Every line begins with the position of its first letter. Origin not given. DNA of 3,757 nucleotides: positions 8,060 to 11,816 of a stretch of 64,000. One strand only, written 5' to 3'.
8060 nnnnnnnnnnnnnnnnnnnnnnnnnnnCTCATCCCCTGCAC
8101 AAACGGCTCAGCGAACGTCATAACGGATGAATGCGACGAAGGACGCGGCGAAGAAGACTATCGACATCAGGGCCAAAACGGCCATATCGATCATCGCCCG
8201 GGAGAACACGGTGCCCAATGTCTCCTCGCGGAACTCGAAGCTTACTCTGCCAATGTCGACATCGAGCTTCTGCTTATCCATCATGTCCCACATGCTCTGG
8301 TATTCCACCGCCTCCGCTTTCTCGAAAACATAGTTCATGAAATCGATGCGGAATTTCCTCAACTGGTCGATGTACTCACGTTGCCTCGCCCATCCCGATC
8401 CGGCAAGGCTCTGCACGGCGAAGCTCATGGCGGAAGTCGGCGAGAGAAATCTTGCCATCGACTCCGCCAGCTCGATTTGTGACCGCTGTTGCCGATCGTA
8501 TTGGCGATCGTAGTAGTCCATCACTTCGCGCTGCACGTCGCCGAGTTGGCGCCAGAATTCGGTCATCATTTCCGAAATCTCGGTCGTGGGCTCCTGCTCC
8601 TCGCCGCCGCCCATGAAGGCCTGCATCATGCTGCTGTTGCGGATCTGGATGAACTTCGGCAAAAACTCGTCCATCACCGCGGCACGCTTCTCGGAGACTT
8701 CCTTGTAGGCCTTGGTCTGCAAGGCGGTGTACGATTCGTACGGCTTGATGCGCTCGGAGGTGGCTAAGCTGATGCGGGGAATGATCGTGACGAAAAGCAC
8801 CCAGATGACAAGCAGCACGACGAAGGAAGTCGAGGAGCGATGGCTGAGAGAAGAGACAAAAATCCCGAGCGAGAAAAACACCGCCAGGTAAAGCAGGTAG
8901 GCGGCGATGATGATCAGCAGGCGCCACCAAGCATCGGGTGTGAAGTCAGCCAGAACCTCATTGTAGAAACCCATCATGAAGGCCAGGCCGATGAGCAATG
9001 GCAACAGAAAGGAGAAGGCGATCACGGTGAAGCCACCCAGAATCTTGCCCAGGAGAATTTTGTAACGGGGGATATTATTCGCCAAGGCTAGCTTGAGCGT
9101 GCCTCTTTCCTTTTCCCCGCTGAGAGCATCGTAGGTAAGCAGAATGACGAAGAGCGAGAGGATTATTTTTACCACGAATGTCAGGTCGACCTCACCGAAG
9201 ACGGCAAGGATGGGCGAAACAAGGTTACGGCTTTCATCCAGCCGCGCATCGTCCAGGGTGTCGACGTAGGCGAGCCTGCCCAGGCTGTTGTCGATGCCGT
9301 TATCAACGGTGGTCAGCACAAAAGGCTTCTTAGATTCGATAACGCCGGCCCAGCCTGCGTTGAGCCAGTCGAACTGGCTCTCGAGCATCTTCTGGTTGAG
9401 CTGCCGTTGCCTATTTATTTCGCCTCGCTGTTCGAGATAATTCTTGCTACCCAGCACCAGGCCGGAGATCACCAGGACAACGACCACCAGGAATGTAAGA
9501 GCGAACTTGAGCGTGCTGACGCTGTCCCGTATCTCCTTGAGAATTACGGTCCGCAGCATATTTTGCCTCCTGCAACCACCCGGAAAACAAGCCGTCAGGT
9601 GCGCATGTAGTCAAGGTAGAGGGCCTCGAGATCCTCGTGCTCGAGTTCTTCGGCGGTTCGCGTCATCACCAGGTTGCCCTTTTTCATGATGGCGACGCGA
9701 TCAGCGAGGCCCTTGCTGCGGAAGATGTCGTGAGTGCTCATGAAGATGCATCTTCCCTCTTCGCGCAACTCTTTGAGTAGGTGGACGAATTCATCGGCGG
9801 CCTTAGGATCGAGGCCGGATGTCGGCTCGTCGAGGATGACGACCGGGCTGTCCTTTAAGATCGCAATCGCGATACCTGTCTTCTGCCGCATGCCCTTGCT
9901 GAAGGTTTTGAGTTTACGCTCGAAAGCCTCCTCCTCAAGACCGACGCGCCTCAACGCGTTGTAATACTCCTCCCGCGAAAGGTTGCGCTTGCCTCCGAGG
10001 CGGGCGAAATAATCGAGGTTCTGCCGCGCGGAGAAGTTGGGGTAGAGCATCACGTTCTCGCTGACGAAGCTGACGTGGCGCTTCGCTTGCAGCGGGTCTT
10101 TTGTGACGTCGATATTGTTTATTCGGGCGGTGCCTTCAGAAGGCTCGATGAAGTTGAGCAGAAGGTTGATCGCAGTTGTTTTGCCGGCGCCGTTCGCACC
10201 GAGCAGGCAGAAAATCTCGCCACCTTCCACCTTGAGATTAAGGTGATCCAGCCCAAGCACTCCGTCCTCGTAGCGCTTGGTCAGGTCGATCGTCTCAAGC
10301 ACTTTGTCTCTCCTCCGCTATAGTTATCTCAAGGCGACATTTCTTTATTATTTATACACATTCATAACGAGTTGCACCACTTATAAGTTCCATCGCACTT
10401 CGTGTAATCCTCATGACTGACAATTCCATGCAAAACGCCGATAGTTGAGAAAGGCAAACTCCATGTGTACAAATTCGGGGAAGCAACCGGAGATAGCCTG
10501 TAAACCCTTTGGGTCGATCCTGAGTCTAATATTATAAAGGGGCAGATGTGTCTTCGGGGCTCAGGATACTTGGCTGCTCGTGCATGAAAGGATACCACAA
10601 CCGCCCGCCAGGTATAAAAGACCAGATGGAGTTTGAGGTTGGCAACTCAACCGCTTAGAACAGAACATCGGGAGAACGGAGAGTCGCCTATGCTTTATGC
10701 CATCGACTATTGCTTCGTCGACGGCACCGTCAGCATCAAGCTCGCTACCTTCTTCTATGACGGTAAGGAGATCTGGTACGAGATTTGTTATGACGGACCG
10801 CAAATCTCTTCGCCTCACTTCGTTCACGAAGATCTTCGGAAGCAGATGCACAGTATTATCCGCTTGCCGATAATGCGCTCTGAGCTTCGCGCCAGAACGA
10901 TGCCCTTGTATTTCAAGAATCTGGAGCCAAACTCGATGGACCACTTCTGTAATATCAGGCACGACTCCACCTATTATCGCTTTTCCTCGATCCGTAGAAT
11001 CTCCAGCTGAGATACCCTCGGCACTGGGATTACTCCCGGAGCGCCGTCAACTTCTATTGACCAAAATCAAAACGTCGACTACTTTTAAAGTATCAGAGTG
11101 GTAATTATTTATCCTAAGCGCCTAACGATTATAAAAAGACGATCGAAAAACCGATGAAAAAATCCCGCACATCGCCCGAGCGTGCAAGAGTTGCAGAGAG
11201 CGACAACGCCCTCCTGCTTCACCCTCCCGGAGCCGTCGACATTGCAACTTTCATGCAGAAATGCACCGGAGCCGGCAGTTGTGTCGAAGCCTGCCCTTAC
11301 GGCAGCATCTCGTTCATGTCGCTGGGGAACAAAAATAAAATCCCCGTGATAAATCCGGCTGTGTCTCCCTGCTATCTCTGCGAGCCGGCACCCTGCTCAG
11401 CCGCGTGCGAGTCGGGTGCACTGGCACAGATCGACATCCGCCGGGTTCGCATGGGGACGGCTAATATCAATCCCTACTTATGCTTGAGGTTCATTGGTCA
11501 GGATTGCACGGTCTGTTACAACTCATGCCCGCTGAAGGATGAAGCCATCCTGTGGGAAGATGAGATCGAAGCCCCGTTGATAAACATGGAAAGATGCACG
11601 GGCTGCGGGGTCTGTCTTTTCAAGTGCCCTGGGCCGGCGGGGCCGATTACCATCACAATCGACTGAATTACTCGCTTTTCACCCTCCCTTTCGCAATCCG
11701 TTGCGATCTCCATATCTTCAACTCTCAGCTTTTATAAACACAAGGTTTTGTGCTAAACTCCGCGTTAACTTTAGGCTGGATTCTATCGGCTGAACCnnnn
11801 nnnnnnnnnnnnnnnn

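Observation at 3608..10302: Operon of one ABC ATPase plus four tandem paralogous ABC-2 permeases (A-B-A-B) with an unusual second periplasmic domain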

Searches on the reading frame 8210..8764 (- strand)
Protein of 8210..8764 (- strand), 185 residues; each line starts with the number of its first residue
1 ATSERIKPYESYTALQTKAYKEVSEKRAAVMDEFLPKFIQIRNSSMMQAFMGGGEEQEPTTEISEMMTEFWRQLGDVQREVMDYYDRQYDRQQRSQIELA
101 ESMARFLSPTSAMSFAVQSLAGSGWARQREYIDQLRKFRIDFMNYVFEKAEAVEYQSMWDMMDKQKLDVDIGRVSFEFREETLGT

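Call 51: search_protein_representatives(alignment_id=A3)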
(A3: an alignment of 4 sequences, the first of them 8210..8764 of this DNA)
Query: 4 sequences, 197 profile positions. Proteins with E-value up to 0.001 (for the whole library): 118; up to 1e-10: 15; up to 1e-30: 4. The best 118 are listed.
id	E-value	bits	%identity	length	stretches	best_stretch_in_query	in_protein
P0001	2.1e-67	243.3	-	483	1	2-196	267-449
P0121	3.9e-36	141.2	-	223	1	2-197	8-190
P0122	8.6e-32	127.1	-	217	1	2-186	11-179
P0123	5.9e-31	124.3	-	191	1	63-196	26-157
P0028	1.4e-27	113.3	-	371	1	2-195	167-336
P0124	4.4e-26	108.4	-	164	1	69-196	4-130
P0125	5.8e-25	104.8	-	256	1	2-186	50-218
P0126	3.3e-24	102.3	-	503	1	1-197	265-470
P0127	1.3e-20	90.6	-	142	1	87-196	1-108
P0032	3.7e-19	85.8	-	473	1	3-186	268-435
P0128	5.5e-19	85.3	-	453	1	2-186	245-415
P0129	1.8e-17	80.3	-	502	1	1-196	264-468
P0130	3.1e-14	69.8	-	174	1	108-196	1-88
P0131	7.4e-11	58.7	-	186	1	64-171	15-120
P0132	9.6e-11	58.4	-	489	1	2-195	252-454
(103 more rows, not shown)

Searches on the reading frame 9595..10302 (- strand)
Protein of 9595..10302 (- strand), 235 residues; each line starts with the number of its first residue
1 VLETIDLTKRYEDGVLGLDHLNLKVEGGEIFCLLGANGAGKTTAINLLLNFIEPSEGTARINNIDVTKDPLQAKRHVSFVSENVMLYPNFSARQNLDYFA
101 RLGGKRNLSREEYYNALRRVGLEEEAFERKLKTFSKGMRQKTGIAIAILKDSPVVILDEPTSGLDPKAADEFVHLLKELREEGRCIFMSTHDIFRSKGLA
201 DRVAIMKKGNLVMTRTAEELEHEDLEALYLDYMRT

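Call 4: search_protein_families(library=pfam, proteins=[window:9595-10302:-], max_evalue=1)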
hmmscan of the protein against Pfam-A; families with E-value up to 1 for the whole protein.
window:9595-10302:- (235 aa): 17 families
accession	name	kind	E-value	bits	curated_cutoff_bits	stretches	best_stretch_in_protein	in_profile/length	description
PF00005.33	ABC_tran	-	2e-29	103.4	25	1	18-162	1-137/137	ABC transporter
PF13304.12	AAA_21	-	7.6e-18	66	27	2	73-193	149-300/304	AAA domain, putative AbiEii toxin, Type IV TA system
PF02463.25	SMC_N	-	4.1e-05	23.6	40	1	105-192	115-199/220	RecF/RecN/SMC N terminal domain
PF13175.12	AAA_15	-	7.6e-05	22.9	32.1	1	30-62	25-54/374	AAA ATPase domain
PF13401.12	AAA_22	-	0.0045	17.7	27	1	28-165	5-97/130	AAA domain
PF13166.12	AAA_13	-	0.008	15.4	36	0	35-69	23-58/713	AAA domain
PF13476.12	AAA_23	-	0.02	16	27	1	27-48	18-39/201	AAA domain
PF13191.12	AAA_16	-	0.031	15.2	32.6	1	27-116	22-96/167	AAA ATPase domain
PF07728.20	AAA_5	-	0.031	14.7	22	1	31-78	2-49/139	AAA domain (dynein-related subfamily)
PF13173.12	AAA_14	-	0.036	14.5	27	0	29-73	3-44/129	AAA domain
PF13555.12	AAA_29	-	0.044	14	27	1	26-62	22-55/61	P-loop containing region of AAA domain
PF03193.22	RsgA_GTPase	-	0.06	13.6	30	1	17-50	96-128/174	RsgA GTPase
PF00448.28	SRP54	-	0.11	12.5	22.7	1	31-54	4-27/196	SRP54-type protein, GTPase domain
PF23355.1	IFT52_GIFT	-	0.14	11.6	27.2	0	125-188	19-78/246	IFT52 GIFT domain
PF25199.1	nSTAND_NTPase5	-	0.18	12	34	1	24-45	37-58/145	Novel STAND NTPase 5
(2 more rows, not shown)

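Call 5: search_protein_families(library=ncbifam, proteins=[window:9595-10302:-], max_evalue=1)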
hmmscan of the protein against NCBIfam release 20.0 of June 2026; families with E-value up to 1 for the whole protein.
window:9595-10302:- (235 aa): 196 families (the best 25 are shown)
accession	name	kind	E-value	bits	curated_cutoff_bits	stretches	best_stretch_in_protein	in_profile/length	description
TIGR01188.1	drrA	subfamily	6.4e-55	186.6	312.45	1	9-222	1-213/302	daunorubicin resistance ABC transporter, ATP-binding protein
NF033858.1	ABC2_perm_RbbA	equivalog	2.7e-45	154.6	1050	1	3-231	268-499/909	ribosome-associated ATPase/putative transporter RbbA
TIGR03522.1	GldA_ABC_ATP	equivalog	1.3e-42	146.3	402.6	1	4-224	5-223/301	gliding motility-associated ABC transporter ATP-binding subunit GldA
TIGR03740.1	galliderm_ABC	subfamily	9.7e-41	139.9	309.75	1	2-232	1-221/223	lantibiotic protection ABC transporter ATP-binding subunit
TIGR01186.1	proV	subfamily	2.2e-36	125.7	326.6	1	16-220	7-217/363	betaine/proline/choline family ABC transporter ATP-binding protein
NF010060.0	PRK13537.1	equivalog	4.1e-36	124.5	521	1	3-220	17-233/314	nodulation factor ABC transporter ATP-binding protein NodI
NF047565.1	PSM_export_PmtA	equivalog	1.5e-35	122.9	350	1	10-222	9-217/282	phenol-soluble modulin export ABC transporter ATP-binding protein PmtA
TIGR03864.1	PQQ_ABC_ATP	hypoth_equivalog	3.6e-35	121.5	302.25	1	2-229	2-232/236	ABC transporter, ATP-binding subunit, PQQ-dependent alcohol dehydrogenase system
NF047930.1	ABC_ATP_B6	equivalog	1.5e-33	116.2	670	1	6-226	7-229/510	putative B6 ABC transporter ATP-binding protein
NF040840.2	tungstate_WtpC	equivalog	5e-33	114.8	440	1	1-220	1-218/347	tungstate ABC transporter ATP-binding protein WtpC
TIGR02315.1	ABC_phnC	equivalog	9.3e-33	113.6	266.1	1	1-229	1-242/243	phosphonate ABC transporter ATP-binding protein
NF010059.0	PRK13536.1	equivalog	5.5e-32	110.9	549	1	3-223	45-264/342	nodulation factor ABC transporter ATP-binding protein NodI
TIGR04521.1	ECF_ATPase_2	equivalog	7.3e-32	110.6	330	1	17-226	20-240/279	energy-coupling factor transporter ATPase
TIGR02673.1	FtsE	equivalog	2.1e-31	109.3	264.85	1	1-209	1-213/214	cell division ATP-binding protein FtsE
NF006987.0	PRK09452.1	equivalog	6.4e-31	107.4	482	1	3-220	19-235/378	spermidine/putrescine ABC transporter ATP-binding protein PotA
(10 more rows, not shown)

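Call 69: search_solved_structures(query=window:9595-10302:-, max_evalue=1e-20)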
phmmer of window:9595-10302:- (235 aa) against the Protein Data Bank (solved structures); distinct sequences matched with E-value up to 1e-20: 125 (the best 60 are shown).
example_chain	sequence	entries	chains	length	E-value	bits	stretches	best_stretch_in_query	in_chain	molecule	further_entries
7w01_A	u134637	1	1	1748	3e-56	193.9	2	20-212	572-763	Phospholipid-transporting ATPase ABCA3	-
7w02_A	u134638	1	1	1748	2.1e-55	191.1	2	20-212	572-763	Phospholipid-transporting ATPase ABCA3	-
7lkp_A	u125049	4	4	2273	8.3e-51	176.1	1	14-230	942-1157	Retinal-specific phospholipid-transporting ATPase ABCA4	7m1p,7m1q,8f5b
7e7i_A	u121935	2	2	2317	8.7e-51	176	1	14-230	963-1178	Retinal-specific phospholipid-transporting ATPase ABCA4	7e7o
7tby_A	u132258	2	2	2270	1.1e-50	175.7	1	6-217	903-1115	ATP-binding cassette, sub-family A (ABC1), member 1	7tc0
7tdt_A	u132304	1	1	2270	1.1e-50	175.7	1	6-217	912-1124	Phospholipid-transporting ATPase ABCA1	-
7tbz_A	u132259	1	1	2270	1.1e-50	175.7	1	6-217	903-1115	ATP-binding cassette, sub-family A (ABC1), member 1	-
5xjy_A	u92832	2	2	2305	1.2e-50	175.6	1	6-217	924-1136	ATP-binding cassette sub-family A member 1 | Phospholipid-transporting ATPase ABCA1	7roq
7lkz_A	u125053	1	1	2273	5.8e-50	173.3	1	14-230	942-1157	Retinal-specific phospholipid-transporting ATPase ABCA4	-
7e7q_A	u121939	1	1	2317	6e-50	173.3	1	14-230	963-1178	Retinal-specific phospholipid-transporting ATPase ABCA4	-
7tbw_A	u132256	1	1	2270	7.8e-50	172.9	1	6-217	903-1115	ATP-binding cassette, sub-family A (ABC1), member 1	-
8edw_A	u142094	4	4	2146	2.7e-49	171.2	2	6-211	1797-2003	Phospholipid-transporting ATPase ABCA7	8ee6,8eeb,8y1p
8eop_A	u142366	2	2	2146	1.8e-48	168.4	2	6-211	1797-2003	Phospholipid-transporting ATPase ABCA7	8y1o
7o0y_B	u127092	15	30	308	1.4e-37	132.9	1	8-220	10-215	Probable ABC transporter ATP-binding protein NosF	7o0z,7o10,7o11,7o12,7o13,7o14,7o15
7o17_B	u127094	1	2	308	3.6e-37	131.5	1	8-220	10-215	Probable ABC transporter ATP-binding protein NosF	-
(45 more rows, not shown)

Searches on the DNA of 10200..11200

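Call 67: search_rna_families(source=window, start=10200, end=11200, threshold=evalue, max_evalue=1)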
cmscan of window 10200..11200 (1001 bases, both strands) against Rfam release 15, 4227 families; matches with E-value up to 1: 0.
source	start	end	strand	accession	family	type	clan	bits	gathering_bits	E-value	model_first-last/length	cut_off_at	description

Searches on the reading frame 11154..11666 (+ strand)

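Call 9: search_protein_families(library=pfam, proteins=[window:11154-11666:+], max_evalue=0.001)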
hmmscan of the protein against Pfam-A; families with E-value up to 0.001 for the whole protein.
window:11154-11666:+ (170 aa): 10 families
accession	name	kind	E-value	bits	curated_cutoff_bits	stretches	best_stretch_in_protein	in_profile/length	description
PF12838.12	Fer4_7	-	1.6e-12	48.1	27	2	36-89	1-52/52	4Fe-4S dicluster domain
PF13237.11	Fer4_10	-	5.4e-11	42.7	25.5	1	117-159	11-53/53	4Fe-4S dicluster domain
PF12837.12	Fer4_6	-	8.7e-10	38.5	25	2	34-52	6-24/24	4Fe-4S binding domain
PF14697.11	Fer4_21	-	1.7e-09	38.1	35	1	117-159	10-52/59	4Fe-4S dicluster domain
PF12797.12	Fer4_2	-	7.6e-09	35.4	24.5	1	140-159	2-21/22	4Fe-4S binding domain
PF00037.32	Fer4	-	9.7e-08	32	21.1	2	142-159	2-19/24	4Fe-4S binding domain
PF13187.11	Fer4_9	-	1.3e-07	32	27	1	36-89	1-51/52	4Fe-4S dicluster domain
PF13183.11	Fer4_8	-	5.2e-07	30.5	27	0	24-50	46-67/68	4Fe-4S dicluster domain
PF25160.1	LdpA_Fe-S-bd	-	5.8e-06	26.4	27.6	0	27-55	17-46/49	LdpA Fe-S cluster-binding domain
PF13534.11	Fer4_17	-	7e-05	23.7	22.2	0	144-159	42-57/61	4Fe-4S dicluster domain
